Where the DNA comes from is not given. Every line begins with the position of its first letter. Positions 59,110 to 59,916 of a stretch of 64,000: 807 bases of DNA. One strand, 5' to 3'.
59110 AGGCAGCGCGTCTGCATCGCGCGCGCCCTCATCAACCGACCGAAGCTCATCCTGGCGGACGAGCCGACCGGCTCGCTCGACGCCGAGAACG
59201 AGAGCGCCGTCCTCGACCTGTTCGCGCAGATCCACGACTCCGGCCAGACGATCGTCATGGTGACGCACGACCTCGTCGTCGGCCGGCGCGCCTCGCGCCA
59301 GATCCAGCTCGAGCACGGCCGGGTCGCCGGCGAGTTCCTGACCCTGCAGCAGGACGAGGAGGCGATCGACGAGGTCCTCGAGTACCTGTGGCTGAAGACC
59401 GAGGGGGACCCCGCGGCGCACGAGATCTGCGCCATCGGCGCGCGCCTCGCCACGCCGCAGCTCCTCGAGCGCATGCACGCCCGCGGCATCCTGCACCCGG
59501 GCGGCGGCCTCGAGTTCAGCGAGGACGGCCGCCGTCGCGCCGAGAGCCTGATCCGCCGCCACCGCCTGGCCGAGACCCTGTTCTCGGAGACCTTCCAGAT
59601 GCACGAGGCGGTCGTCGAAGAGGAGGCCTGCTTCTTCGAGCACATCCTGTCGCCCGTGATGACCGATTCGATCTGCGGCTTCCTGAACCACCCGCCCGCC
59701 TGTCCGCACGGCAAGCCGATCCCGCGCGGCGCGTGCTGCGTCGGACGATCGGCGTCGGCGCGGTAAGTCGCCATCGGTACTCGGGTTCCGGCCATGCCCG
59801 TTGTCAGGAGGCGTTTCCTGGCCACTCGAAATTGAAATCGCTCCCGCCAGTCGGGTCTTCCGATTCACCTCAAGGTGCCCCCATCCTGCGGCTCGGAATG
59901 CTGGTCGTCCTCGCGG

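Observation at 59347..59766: ABC-transporter ATPase carrying a complete DtxR/MntR-like metal-sensor module at its C-terminus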

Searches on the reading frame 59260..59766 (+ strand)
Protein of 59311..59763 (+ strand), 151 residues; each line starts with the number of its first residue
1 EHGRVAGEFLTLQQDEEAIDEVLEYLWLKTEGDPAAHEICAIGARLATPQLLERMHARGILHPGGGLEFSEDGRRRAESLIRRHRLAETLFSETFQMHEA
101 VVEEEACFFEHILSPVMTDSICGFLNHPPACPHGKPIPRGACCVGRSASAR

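Call 4: search_protein_families(library=ncbifam, proteins=[window:59329-59766:+], max_evalue=0.01)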
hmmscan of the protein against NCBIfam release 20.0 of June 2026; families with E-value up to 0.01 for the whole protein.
window:59329-59766:+ (145 aa): 2 families
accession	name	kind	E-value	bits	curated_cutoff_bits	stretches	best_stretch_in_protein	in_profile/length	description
NF053665.1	TransRegDtxRActin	equivalog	7.5e-16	58.3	290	1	45-133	44-134/233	iron-dependent transcriptional repressor DtxR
NF047407.1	TransRegMntRTherm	equivalog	6e-11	42.4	350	1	58-136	67-145/227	manganese-dependent transcriptional regulator MntR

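Call 6: search_solved_structures(query=window:59311-59763:+, max_evalue=0.01, show_alignments=4)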
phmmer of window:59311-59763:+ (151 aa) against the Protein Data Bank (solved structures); distinct sequences matched with E-value up to 0.01: 26.
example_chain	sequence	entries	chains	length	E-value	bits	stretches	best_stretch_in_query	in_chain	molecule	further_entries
1b1b_A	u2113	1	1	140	6.2e-12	48.9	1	49-138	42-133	PROTEIN (IRON DEPENDENT REGULATOR)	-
2isy_A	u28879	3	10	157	6.7e-12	48.8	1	49-139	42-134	Iron-dependent repressor ideR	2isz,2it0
1fx7_A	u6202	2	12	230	1.8e-11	47.4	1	49-138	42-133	IRON-DEPENDENT REPRESSOR IDER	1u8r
7b1v_A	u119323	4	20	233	2.1e-11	47.2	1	49-139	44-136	DtxR family iron (Metal) dependent repressor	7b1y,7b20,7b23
7b24_A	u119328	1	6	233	2.1e-11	47.1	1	49-139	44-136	DtxR family iron (Metal) dependent repressor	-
7b25_A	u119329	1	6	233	4.5e-11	46.1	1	53-139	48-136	DtxR family iron (Metal) dependent repressor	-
5cvi_A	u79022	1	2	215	1.4e-09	41.2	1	65-140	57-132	SloR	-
5zr4_A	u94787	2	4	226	1.7e-08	37.7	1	44-139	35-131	Metal-dependent transcriptional regulator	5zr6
1fwz_A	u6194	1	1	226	5.5e-08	36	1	50-139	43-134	DIPHTHERIA TOXIN REPRESSOR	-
1c0w_A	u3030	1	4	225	5.9e-08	36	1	50-139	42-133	DIPHTHERIA TOXIN REPRESSOR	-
1bi0_A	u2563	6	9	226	5.9e-08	35.9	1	50-139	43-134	DIPHTHERIA TOXIN REPRESSOR | DIPHTHERIA TOX REPRESSOR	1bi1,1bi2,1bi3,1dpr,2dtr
3glx_A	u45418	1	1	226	6.6e-08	35.8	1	50-139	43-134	Diphtheria toxin repressor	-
8pvt_A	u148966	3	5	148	1.7e-07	34.5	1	40-139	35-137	Iron dependent repressor, putative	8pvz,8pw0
1g3y_A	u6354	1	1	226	4.2e-07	33.2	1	50-139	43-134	DIPHTHERIA TOXIN REPRESSOR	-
6o5c_A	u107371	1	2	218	9e-07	32.1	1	48-140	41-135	Putative metal-dependent transcriptional regulator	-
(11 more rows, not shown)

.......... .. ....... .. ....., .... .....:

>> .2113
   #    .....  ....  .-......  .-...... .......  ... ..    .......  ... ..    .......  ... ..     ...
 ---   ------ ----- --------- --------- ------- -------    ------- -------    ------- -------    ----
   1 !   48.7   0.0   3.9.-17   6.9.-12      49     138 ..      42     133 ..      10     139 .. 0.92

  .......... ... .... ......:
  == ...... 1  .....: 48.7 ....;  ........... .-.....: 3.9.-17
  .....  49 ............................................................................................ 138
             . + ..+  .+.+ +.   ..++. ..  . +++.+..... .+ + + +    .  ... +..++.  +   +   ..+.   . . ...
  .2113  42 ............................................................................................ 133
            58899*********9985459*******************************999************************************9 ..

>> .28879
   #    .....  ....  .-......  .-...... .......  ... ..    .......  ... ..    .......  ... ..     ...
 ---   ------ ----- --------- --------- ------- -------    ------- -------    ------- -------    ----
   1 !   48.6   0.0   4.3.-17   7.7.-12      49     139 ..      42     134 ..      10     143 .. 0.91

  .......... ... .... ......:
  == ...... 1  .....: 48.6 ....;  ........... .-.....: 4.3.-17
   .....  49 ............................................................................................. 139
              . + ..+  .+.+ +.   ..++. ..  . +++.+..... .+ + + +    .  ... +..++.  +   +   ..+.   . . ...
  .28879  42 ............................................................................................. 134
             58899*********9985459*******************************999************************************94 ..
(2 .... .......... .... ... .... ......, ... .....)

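Call 7: find_homologous_proteins(query=window:59311-59763:+, max_evalue=0.001)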
Query window:59311-59763:+ (151 aa): 1083 proteins with E <= 0.001 among 1152 candidates; the best 120 are listed.
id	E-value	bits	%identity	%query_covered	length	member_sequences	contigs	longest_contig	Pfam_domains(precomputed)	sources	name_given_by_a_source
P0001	2.3e-82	292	89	99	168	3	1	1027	PF02742.22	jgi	-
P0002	5.6e-67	242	77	95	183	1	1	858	PF02742.22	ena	-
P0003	8.8e-56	206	75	81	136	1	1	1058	PF02742.22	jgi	-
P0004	2.7e-51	191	82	70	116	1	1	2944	PF02742.22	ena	-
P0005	3.2e-48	181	71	79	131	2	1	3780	PF02742.22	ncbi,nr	ncbi:MAG TPA: iron dependent repressor, metal binding and dimerization domain protein [Candidatus Po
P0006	5.6e-46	174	75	70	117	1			PF02742.22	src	-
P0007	1.8e-39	153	74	64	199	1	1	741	PF00005.34,PF02742.22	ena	-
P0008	9.5e-35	138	73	64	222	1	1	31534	-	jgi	jgi:energy-coupling factor transporter ATP-binding protein EcfA2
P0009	3.7e-34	136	73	59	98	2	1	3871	PF02742.22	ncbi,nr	ncbi:MAG TPA: iron dependent repressor, metal binding and dimerization domain protein [Candidatus Po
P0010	5.4e-34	135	86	53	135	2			-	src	-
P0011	1.1e-33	134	54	82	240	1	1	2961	PF02742.22,PF04023.21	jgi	jgi:DtxR family transcriptional regulator, Mn-dependent transcriptional regulator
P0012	8.5e-33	131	52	83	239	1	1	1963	PF02742.22,PF04023.21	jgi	jgi:DtxR family Mn-dependent transcriptional regulator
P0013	9.4e-33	131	49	85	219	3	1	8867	PF02742.22,PF04023.21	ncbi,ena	-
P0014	1.6e-32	130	62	62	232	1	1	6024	PF02742.22,PF04023.21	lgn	-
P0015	1.8e-32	130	49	85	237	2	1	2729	PF02742.22,PF04023.21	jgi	jgi:DtxR family Mn-dependent transcriptional regulator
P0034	7.7e-31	125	46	90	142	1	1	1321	PF02742.22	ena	-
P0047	1.8e-30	124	46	87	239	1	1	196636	PF02742.22,PF04023.21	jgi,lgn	-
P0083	6.1e-30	122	46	94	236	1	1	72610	PF02742.22,PF04023.21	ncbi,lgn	ncbi:MAG: metal-dependent transcriptional regulator [Thermodesulfobacteriota bacterium]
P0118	1.9e-29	120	52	62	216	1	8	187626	PF02742.22,PF04023.21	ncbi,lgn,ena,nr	ncbi:iron-dependent repressor IdeR [bacterium BMS3Abin07]|nr:iron-dependent repressor IdeR [bacteriu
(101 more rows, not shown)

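Call 10: find_encoding_contigs(protein=P0008, flank=10000, max_places=3)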
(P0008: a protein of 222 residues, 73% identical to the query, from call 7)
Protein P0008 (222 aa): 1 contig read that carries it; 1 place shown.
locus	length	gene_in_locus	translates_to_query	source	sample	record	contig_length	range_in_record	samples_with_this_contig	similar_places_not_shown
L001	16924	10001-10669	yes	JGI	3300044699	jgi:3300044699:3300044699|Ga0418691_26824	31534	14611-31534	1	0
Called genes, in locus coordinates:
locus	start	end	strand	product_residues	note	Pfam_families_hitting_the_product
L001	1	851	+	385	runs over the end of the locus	-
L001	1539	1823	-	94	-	-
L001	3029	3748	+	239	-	-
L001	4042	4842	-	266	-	-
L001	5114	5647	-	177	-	-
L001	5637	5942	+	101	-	PF03239:FTR1 (weak)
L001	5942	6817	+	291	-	-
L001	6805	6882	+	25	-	-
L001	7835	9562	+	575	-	PF02687:FtsX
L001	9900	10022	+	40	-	-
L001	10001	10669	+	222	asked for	-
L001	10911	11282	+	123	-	PF13451:zf_Tbcl (weak), PF23477:zf_Tbcl_2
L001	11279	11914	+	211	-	-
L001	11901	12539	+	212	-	PF00437:T2SSE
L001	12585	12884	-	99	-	-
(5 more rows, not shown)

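Call 28: find_related_loci(query=A2, collection=genome_contigs, flank=8000)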
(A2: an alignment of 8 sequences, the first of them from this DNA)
Query A2 (168 aa) in genome_contigs; peptide patterns used: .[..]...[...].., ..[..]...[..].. (x = any residue, [..] = any of these).
547 stretches matched a pattern; 24 encode a relative of the query (tblastn E <= 1e-3); 24 distinct loci.
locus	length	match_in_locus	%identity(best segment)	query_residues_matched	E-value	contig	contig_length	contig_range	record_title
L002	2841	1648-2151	93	1-168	1e-107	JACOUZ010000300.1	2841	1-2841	MAG: Acidobacteria bacterium isolate NC_groundwater_87_Ag_B-0.1um_69_32 B_2_S2_170907_scaffold_2109853, whole genome sho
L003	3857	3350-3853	91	1-168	2e-102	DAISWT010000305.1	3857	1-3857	MAG TPA_asm: Acidobacteriota bacterium isolate CTOTU4088 NODE_41685_length_3857_cov_3.996055, whole genome shotgun seque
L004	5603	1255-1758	89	1-168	1e-98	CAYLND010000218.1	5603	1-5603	MAG TPA_asm: uncultured Acidobacteriota bacterium isolate binchicken_co185_102 genome assembly, contig: NODE_30649_lengt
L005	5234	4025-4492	96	1-156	6e-99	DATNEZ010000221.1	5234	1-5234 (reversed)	MAG TPA_asm: Candidatus Binatia bacterium isolate SMAG_U11281 k141_845526, whole genome shotgun sequence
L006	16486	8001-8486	88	1-163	3e-95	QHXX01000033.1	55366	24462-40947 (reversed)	MAG: Acidobacteria bacterium isolate gp22 AA4 14_0903_16_40cm_scaffold_582_curated, whole genome shotgun sequence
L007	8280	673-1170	87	1-166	9e-94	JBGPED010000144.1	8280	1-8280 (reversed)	MAG: Acidobacteriota bacterium isolate OBJ_0618_7090110_99 k141_3255318_length_8280_cov_15.3687, whole genome shotgun se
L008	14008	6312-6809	83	1-166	3e-91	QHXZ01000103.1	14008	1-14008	MAG: Acidobacteria bacterium isolate gp22 AA2 14_1009_16_40cm_scaffold_53036_curated, whole genome shotgun sequence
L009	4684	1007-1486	84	1-160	3e-90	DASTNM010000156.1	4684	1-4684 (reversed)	MAG TPA_asm: Candidatus Polarisedimenticolia bacterium isolate SMAG_U2143 k141_272905, whole genome shotgun sequence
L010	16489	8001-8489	81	1-163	3e-88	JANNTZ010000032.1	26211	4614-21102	MAG: Acidobacteriota bacterium isolate SOY_30_metabat_319 SOY_30_k141_1805524, whole genome shotgun sequence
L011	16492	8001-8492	79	1-164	3e-85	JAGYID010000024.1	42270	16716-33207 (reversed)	MAG: Acidobacteria bacterium isolate CR_Sed_300A_bin.1 scaffold_103, whole genome shotgun sequence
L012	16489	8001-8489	80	1-163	2e-84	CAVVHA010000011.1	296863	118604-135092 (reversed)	MAG: uncultured Acidobacteriota bacterium isolate MFD02979.bin.2.107 genome assembly, contig: contig_53936, whole genome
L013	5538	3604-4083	78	1-160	1e-83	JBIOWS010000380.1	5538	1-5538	MAG: Candidatus Polarisedimenticolia bacterium isolate MAG076 k127_871017, whole genome shotgun sequence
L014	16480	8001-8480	79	1-160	3e-83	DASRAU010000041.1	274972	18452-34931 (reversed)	MAG TPA_asm: Verrucomicrobiia bacterium isolate SMAG_U11126 k141_2946937, whole genome shotgun sequence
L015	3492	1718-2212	73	1-165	4e-79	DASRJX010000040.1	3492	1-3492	MAG TPA_asm: Candidatus Cryosericum sp. isolate SMAG_U10147 k141_3702695, whole genome shotgun sequence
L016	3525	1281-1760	74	1-160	2e-78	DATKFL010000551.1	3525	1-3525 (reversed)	MAG TPA_asm: Dongiaceae bacterium isolate SMAG_U14524 k141_490820, whole genome shotgun sequence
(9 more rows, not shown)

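Call 34: find_encoding_contigs(protein=P0118, flank=6000, max_places=2)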
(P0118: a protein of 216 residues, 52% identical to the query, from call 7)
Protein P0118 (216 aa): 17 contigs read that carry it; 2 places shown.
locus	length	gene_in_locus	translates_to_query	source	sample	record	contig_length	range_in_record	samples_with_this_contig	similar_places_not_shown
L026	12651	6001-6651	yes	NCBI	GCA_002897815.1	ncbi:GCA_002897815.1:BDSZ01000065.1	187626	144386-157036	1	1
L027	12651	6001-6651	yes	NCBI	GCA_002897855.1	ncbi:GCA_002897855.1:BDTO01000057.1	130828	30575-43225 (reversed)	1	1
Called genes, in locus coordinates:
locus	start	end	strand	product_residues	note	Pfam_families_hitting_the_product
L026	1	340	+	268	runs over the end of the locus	PF10502:Peptidase_S26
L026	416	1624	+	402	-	PF00890:FAD_binding_2 (weak), PF01266:DAO (weak), PF01593:Amino_oxidase, PF01946:Thi4 (weak), PF07992:Pyr_redox_2 (faint), PF13450:NAD_binding_8, PF13738:Pyr_redox_3 (faint)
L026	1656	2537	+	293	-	PF00561:Abhydrolase_1, PF12697:Abhydrolase_6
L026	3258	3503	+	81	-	PF00886:Ribosomal_S16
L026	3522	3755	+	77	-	PF13083:KH_KhpA-B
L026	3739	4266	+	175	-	PF01782:RimM, PF05239:PRC, PF24986:PRC_RimM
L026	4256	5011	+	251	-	PF01746:tRNA_m1G_MT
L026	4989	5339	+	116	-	PF01245:Ribosomal_L19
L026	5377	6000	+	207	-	PF01351:RNase_HII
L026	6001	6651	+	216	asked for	PF02742:Fe_dep_repr_C, PF04023:FeoA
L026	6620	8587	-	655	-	PF00672:HAMP (weak), PF11849:DUF3369 (weak), PF00512:HisKA, PF02518:HATPase_c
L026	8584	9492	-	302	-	PF12974:Phosphonate-bd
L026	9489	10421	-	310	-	PF04392:ABC_sub_bind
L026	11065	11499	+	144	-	PF03479:PCC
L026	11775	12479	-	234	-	PF14559:TPR_19 (weak), PF13431:TPR_17 (weak), PF13424:TPR_12 (weak), PF25063:ARM_TT21_C (weak), PF00515:TPR_1, PF07719:TPR_2, PF13181:TPR_8 (weak), PF13424:TPR_12 (weak), +8 more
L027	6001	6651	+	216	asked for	PF02742:Fe_dep_repr_C, PF04023:FeoA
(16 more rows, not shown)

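Call 35: find_encoding_contigs(protein=P0047, flank=6000, max_places=2)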
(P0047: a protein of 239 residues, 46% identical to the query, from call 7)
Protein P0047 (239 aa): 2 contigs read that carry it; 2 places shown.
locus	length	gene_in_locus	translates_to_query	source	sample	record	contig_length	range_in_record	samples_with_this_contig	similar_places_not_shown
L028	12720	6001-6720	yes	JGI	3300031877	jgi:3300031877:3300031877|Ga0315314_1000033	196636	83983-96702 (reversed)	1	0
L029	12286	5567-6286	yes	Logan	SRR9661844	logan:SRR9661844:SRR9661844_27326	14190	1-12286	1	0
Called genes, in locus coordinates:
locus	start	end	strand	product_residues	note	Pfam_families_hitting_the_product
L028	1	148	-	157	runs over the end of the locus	PF01613:Flavin_Reduct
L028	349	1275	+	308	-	PF00291:PALP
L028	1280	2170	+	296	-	PF02540:NAD_synthase (weak)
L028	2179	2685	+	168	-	PF07694:5TM-5TMR_LYT (weak), PF09512:ThiW, PF12822:ECF_trnsprt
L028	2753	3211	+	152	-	-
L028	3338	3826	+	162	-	PF01475:FUR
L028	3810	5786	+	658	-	PF01926:MMR_HSR1, PF02421:FeoB_N, PF17910:FeoB_Cyto, PF07670:Gate, PF07664:FeoB_C, PF07670:Gate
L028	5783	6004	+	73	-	-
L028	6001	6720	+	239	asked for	PF02742:Fe_dep_repr_C, PF04023:FeoA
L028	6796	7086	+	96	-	PF04977:DivIC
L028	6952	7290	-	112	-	-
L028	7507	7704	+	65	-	PF01381:HTH_3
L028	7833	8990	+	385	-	-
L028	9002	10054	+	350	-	PF11104:PilM_2, PF05134:T2SSL, PF06723:MreB_Mbl (faint), PF14450:FtsA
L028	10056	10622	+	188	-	PF05137:PilN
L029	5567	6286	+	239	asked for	PF02742:Fe_dep_repr_C, PF04023:FeoA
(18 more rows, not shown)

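Call 39: search_solved_structures(query=A2, max_evalue=0.001, show_alignments=5)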
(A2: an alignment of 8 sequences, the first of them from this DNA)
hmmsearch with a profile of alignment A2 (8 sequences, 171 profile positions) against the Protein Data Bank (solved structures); distinct sequences matched with E-value up to 0.001: 26.
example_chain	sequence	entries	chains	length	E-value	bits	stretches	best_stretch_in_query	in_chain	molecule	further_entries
7b24_A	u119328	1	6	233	1e-16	64.5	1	66-156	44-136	DtxR family iron (Metal) dependent repressor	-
7b1v_A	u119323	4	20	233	1e-16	64.5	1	66-156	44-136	DtxR family iron (Metal) dependent repressor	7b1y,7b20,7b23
7b25_A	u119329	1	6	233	1.5e-16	64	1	67-156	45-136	DtxR family iron (Metal) dependent repressor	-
1b1b_A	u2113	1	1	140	1.7e-14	57.3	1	66-156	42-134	PROTEIN (IRON DEPENDENT REGULATOR)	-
2isy_A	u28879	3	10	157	2e-14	57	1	66-156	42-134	Iron-dependent repressor ideR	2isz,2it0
1fx7_A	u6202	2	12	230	5.6e-14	55.6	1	66-156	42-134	IRON-DEPENDENT REPRESSOR IDER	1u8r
1c0w_A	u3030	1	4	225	1.4e-13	54.3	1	66-156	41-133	DIPHTHERIA TOXIN REPRESSOR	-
1bi0_A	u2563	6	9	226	1.4e-13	54.3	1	66-156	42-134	DIPHTHERIA TOXIN REPRESSOR | DIPHTHERIA TOX REPRESSOR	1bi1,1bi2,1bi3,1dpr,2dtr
1fwz_A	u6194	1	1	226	1.4e-13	54.3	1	66-156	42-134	DIPHTHERIA TOXIN REPRESSOR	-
3glx_A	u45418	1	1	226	1.5e-13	54.2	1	66-156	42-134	Diphtheria toxin repressor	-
5zr4_A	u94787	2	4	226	2e-13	53.8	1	60-157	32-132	Metal-dependent transcriptional regulator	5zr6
8pvt_A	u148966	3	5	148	2.9e-13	53.3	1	47-156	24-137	Iron dependent repressor, putative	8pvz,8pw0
5cvi_A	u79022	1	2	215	6.6e-13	52.1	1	64-156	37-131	SloR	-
1p92_A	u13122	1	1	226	1.1e-12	51.4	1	66-156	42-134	Diphtheria toxin repressor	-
1g3y_A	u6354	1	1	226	1.9e-12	50.6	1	66-156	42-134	DIPHTHERIA TOXIN REPRESSOR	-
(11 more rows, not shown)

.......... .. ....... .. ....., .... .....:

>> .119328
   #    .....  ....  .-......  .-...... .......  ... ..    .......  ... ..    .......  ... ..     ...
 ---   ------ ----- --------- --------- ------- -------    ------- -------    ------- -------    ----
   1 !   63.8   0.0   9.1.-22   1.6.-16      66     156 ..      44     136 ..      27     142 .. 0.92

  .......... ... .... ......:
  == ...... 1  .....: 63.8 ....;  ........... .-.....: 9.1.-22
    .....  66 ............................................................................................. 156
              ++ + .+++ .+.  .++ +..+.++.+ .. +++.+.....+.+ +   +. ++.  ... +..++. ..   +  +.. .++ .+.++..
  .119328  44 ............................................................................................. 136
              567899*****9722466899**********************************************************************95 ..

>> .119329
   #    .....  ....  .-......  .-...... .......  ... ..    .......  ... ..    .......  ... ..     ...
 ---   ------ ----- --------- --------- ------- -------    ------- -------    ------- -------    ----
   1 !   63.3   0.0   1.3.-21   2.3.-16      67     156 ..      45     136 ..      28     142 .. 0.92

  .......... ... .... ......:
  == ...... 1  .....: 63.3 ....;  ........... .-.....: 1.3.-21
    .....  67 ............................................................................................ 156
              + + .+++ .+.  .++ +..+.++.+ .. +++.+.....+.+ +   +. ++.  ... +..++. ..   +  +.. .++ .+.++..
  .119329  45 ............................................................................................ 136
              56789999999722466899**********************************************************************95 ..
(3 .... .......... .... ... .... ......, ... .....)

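Call 47: predict_structure(alignment_id=A4)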
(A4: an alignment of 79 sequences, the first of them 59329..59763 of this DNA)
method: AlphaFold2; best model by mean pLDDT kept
length: 145 residues; sequences in the alignment: 79
mean_pLDDT: 91.1   pTM: 0.85
mean pLDDT of the five models: 91.1, 90.8, 90.0, 89.3, 80.1
residues with pLDDT >= 90: 114; 70-90: 21; 50-70: 7; < 50: 3
segments of 3 or more residues with pLDDT < 50: 143-145
pLDDT, mean of each block of 10 residues (from residue 1): 77 96 90 92 96 92 96 97 96 91 93 97 94 87 48
secondary structure, 60 per line:
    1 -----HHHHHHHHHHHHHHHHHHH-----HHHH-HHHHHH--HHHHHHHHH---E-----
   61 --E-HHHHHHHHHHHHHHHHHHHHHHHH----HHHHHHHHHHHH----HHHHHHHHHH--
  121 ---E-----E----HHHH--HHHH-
elements in order: H6-24 H30-33 H35-40 H43-51 H65-88 H93-104 H109-118 H135-138 H141-144

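Call 52: fold_search(model_id=the predicted structure, library=pdb)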
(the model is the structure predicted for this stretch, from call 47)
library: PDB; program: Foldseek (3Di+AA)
matches with E <= 10: 165; with E <= 0.001: 54
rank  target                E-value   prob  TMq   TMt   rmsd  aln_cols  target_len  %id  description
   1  7b24_A                7.7e-06  1.00  0.68  0.69   3.6       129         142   29  DtxR-like iron-dependent regulator IdeR (P39G variant) complexed with cobalt and its consensus DNA-binding sequence (released 2021-03-03)
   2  2it0_A                9.0e-06  1.00  0.68  0.68   3.7       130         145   30  Crystal structure of a two-domain IdeR-DNA complex crystal form II (released 2007-02-13)
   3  7b25_A                9.5e-06  1.00  0.67  0.70   3.2       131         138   30  DtxR-like iron-dependent regulator IdeR (Q43A variant) complexed with cobalt and its consensus DNA-binding sequence (released 2021-03-03)
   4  8pvt_B                1.4e-05  1.00  0.67  0.70   4.3       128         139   26  Manganese-dependent transcriptional repressor DR2539 complexed with cadmium (SAD 7 keV) (released 2024-05-08)
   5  7b1y_A                1.6e-05  1.00  0.69  0.72   3.9       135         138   30  DtxR-like iron-dependent regulator IdeR complexed with cobalt and its consensus DNA-binding sequence (released 2021-03-03)
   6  8pvt_A                1.7e-05  1.00  0.65  0.70   4.4       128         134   26  Manganese-dependent transcriptional repressor DR2539 complexed with cadmium (SAD 7 keV) (released 2024-05-08)
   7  1fx7_B                1.9e-05  1.00  0.69  0.47   3.8       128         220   31  CRYSTAL STRUCTURE OF THE IRON-DEPENDENT REGULATOR (IDER) FROM MYCOBACTERIUM TUBERCULOSIS (released 2001-03-07)
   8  7b1y_B                2.3e-05  1.00  0.66  0.44   4.1       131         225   30  DtxR-like iron-dependent regulator IdeR complexed with cobalt and its consensus DNA-binding sequence (released 2021-03-03)
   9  7b23_B                2.4e-05  1.00  0.65  0.44   4.1       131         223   29  DtxR-like iron-dependent regulator IdeR complexed with cobalt and the SACE_2689 promoter DNA-binding sequence (released 2021-03-03)
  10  2it0_C                2.6e-05  1.00  0.68  0.71   4.0       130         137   29  Crystal structure of a two-domain IdeR-DNA complex crystal form II (released 2007-02-13)
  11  7b24_B                2.6e-05  1.00  0.68  0.45   4.1       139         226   30  DtxR-like iron-dependent regulator IdeR (P39G variant) complexed with cobalt and its consensus DNA-binding sequence (released 2021-03-03)
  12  1u8r_H                2.7e-05  1.00  0.70  0.47   3.9       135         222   30  Crystal Structure of an IdeR-DNA Complex Reveals a Conformational Change in Activated IdeR for Base-specific Interacti (released 2004-10-05)
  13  7b25_B                3.2e-05  1.00  0.66  0.44   3.8       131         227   30  DtxR-like iron-dependent regulator IdeR (Q43A variant) complexed with cobalt and its consensus DNA-binding sequence (released 2021-03-03)
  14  1u8r_A                3.3e-05  1.00  0.69  0.47   3.9       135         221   30  Crystal Structure of an IdeR-DNA Complex Reveals a Conformational Change in Activated IdeR for Base-specific Interacti (released 2004-10-05)
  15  7b1v_B                3.5e-05  1.00  0.69  0.47   3.5       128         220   30  DtxR-like iron-dependent regulator IdeR complexed with cobalt (released 2021-03-03)
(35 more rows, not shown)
